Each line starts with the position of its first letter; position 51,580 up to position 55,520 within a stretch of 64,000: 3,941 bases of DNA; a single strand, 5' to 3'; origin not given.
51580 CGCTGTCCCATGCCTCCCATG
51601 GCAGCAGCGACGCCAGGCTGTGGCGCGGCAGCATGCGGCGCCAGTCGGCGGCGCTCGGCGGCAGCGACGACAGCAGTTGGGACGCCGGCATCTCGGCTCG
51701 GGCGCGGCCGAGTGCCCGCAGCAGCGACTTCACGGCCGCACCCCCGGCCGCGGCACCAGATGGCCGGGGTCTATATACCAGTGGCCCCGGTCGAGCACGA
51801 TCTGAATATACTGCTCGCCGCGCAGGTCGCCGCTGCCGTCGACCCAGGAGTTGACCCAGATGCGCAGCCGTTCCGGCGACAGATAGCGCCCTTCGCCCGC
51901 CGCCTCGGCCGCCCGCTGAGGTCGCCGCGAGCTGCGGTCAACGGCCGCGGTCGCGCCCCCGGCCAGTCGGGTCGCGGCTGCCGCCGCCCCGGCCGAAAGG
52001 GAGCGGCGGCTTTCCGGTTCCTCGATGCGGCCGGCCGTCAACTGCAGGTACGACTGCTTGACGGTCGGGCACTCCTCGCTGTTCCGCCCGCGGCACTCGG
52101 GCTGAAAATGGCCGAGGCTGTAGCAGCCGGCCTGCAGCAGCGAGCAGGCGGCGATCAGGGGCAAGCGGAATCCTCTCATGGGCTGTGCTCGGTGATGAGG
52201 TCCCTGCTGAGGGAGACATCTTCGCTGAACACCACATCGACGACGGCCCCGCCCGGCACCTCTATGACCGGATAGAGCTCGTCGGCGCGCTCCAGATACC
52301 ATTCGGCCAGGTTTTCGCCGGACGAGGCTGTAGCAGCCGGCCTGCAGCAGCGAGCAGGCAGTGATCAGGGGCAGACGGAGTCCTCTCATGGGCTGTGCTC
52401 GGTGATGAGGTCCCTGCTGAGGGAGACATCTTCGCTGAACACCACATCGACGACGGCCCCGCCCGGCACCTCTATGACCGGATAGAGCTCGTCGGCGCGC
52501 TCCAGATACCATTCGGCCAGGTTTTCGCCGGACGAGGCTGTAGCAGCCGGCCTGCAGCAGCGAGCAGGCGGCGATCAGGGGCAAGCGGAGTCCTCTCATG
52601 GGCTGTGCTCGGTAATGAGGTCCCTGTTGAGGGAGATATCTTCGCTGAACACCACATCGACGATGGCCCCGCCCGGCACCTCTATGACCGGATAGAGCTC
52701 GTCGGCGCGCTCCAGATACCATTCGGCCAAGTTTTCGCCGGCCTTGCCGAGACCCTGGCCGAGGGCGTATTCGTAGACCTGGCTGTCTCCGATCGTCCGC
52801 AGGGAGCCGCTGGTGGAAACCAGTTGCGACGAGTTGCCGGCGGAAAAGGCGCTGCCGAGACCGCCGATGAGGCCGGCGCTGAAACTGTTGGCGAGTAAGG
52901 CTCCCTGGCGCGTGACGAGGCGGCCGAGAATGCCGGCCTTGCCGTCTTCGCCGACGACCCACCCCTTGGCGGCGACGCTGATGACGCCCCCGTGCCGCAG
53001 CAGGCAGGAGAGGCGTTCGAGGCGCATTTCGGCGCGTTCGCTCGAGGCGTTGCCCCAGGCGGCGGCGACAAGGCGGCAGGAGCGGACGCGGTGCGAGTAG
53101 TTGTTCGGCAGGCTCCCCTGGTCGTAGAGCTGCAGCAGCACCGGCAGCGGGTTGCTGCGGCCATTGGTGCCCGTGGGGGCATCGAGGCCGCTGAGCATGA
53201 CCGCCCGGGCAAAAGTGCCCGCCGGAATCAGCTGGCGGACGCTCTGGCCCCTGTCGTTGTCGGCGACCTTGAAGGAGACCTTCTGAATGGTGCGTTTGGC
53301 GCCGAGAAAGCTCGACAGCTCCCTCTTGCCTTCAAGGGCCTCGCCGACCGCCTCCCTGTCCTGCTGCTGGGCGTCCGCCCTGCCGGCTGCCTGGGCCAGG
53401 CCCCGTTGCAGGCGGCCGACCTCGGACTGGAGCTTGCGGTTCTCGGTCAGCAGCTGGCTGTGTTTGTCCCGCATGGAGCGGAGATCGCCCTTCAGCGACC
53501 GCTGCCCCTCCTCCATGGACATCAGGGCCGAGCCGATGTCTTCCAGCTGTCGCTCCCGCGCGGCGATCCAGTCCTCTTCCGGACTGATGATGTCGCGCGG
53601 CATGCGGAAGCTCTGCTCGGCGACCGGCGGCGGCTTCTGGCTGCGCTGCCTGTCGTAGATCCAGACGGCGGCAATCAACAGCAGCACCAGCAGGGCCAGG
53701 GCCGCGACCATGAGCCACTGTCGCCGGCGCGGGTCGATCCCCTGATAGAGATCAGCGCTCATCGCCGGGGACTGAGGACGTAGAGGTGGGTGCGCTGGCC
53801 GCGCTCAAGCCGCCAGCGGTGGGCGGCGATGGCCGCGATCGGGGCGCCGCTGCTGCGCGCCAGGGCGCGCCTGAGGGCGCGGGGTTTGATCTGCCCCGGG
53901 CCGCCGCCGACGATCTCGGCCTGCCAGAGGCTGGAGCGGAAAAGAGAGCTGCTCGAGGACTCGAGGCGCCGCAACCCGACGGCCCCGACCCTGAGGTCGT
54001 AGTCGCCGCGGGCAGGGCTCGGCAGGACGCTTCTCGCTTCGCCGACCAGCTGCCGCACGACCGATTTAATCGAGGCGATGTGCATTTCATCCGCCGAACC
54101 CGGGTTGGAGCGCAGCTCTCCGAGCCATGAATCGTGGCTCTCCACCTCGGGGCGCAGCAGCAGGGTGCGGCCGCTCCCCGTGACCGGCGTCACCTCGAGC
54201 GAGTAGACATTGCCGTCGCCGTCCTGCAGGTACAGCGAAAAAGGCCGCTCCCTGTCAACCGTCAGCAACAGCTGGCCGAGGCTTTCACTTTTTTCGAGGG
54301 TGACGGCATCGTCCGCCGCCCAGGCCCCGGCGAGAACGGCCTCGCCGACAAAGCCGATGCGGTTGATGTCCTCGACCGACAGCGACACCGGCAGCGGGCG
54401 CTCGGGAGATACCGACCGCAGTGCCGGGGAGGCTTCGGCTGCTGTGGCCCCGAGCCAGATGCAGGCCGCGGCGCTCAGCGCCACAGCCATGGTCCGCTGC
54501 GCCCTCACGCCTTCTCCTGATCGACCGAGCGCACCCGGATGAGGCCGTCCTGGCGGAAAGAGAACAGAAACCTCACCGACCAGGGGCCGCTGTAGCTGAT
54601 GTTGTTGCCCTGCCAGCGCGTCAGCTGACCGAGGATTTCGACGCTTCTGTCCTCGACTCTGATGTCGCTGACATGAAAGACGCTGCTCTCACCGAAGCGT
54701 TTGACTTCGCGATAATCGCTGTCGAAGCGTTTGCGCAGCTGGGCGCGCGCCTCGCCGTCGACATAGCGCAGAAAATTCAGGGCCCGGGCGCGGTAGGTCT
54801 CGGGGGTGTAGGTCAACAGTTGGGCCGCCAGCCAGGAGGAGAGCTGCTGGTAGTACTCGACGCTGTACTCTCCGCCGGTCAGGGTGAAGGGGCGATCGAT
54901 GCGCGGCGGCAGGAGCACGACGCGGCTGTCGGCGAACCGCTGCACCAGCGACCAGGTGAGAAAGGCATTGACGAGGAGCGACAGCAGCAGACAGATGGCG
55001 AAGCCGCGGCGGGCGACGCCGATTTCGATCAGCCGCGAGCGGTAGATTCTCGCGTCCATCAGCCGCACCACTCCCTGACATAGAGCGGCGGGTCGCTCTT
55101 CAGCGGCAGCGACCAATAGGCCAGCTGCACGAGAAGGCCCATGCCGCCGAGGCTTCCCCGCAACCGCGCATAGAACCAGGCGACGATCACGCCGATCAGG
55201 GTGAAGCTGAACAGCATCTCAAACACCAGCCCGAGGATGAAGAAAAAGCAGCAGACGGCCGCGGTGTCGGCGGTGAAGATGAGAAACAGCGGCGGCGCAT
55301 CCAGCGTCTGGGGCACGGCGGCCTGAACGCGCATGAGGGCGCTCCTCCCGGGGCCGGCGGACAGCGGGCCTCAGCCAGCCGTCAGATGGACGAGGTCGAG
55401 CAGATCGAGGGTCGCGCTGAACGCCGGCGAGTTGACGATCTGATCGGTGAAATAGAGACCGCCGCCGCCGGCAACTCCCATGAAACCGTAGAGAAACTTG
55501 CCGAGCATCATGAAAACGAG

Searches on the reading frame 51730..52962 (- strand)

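Call 57: search_protein_families(library=pfam, proteins=[window:51730-52962:-], max_evalue=0.01)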
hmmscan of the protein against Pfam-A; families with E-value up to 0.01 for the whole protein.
window:51730-52962:- (410 aa): 1 family
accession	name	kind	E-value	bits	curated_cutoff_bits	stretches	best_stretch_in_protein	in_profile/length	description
PF09676.15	TraV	-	0.0029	19.1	21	1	340-395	75-128/128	Type IV conjugative transfer system lipoprotein (TraV)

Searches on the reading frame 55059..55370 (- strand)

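Call 36: search_protein_families(library=pfam, proteins=[window:55059-55370:-], max_evalue=0.001)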
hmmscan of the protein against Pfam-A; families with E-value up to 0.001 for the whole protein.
window:55059-55370:- (103 aa): 1 family
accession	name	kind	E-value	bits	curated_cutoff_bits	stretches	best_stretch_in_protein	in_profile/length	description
PF07178.16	TraL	-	5.2e-15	55.9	24.4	1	18-101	2-89/90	TraL protein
